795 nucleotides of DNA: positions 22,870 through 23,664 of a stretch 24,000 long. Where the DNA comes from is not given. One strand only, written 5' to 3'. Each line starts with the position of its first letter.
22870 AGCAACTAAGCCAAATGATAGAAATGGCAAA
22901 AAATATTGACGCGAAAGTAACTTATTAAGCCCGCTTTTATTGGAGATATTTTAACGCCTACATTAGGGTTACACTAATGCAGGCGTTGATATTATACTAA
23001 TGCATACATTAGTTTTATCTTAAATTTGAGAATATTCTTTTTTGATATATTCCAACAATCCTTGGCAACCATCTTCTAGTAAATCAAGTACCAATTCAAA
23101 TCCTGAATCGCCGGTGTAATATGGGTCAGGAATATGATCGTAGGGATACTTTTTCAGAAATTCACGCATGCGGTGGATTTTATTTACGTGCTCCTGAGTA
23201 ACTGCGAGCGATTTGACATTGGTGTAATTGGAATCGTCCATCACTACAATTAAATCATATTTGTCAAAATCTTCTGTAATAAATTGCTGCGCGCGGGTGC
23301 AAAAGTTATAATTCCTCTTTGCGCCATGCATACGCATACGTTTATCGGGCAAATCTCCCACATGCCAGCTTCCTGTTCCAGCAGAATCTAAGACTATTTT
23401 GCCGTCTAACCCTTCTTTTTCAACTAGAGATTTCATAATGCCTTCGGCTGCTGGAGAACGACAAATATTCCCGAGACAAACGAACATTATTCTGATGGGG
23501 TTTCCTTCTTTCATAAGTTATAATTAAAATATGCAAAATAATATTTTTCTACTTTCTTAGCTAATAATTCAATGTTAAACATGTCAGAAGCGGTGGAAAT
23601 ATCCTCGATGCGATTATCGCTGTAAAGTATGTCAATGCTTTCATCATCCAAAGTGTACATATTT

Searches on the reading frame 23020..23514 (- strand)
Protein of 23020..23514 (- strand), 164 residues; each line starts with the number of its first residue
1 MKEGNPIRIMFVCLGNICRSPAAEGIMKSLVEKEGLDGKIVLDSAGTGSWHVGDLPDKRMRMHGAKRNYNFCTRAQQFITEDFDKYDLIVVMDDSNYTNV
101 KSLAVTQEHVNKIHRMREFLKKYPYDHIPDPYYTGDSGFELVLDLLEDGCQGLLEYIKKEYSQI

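Call 44: find_encoding_contigs(protein=window:23020-23514:-, flank=10000, max_places=3)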
Protein window:23020-23514:- (164 aa): 3 contigs read that carry it; 1 place shown.
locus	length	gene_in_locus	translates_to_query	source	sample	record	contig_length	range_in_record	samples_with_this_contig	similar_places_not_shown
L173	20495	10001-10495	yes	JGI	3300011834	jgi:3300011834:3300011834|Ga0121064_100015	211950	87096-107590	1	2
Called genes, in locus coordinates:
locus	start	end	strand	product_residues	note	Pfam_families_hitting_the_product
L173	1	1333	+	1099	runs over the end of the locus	PF07517:SecA_DEAD, PF01043:SecA_PP_bind, PF21090:P-loop_SecA, PF07516:SecA_SW, PF02810:SEC-C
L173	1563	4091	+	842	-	PF00521:DNA_topoisoIV, PF03989:DNA_gyraseA_C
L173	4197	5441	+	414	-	PF13432:TPR_16 (faint), PF00515:TPR_1 (faint), PF07719:TPR_2 (faint), PF13181:TPR_8 (faint), PF13414:TPR_11 (faint), PF13428:TPR_14 (faint), PF14559:TPR_19 (faint)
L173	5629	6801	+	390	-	PF00586:AIRS, PF02769:AIRS_C (weak)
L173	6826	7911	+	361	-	PF03462:PCRF, PF00472:RF-1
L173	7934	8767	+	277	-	PF00215:OMPdecase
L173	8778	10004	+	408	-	PF19276:HD_assoc_2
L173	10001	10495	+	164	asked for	PF01451:LMWPc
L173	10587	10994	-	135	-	PF11731:Cdd1 (faint), PF14520:HHH_5 (faint), PF14229:DUF4332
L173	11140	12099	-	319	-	PF13793:Pribosyltran_N, PF00156:Pribosyltran, PF14572:Pribosyl_synth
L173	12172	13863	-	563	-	PF00128:Alpha-amylase, PF14701:hDGE_amylase (faint)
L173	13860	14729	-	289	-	PF01734:Patatin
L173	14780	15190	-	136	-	PF01288:HPPK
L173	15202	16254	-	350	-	PF02547:Queuosine_synth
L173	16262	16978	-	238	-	PF01509:TruB_N, PF16198:TruB_C_2 (weak)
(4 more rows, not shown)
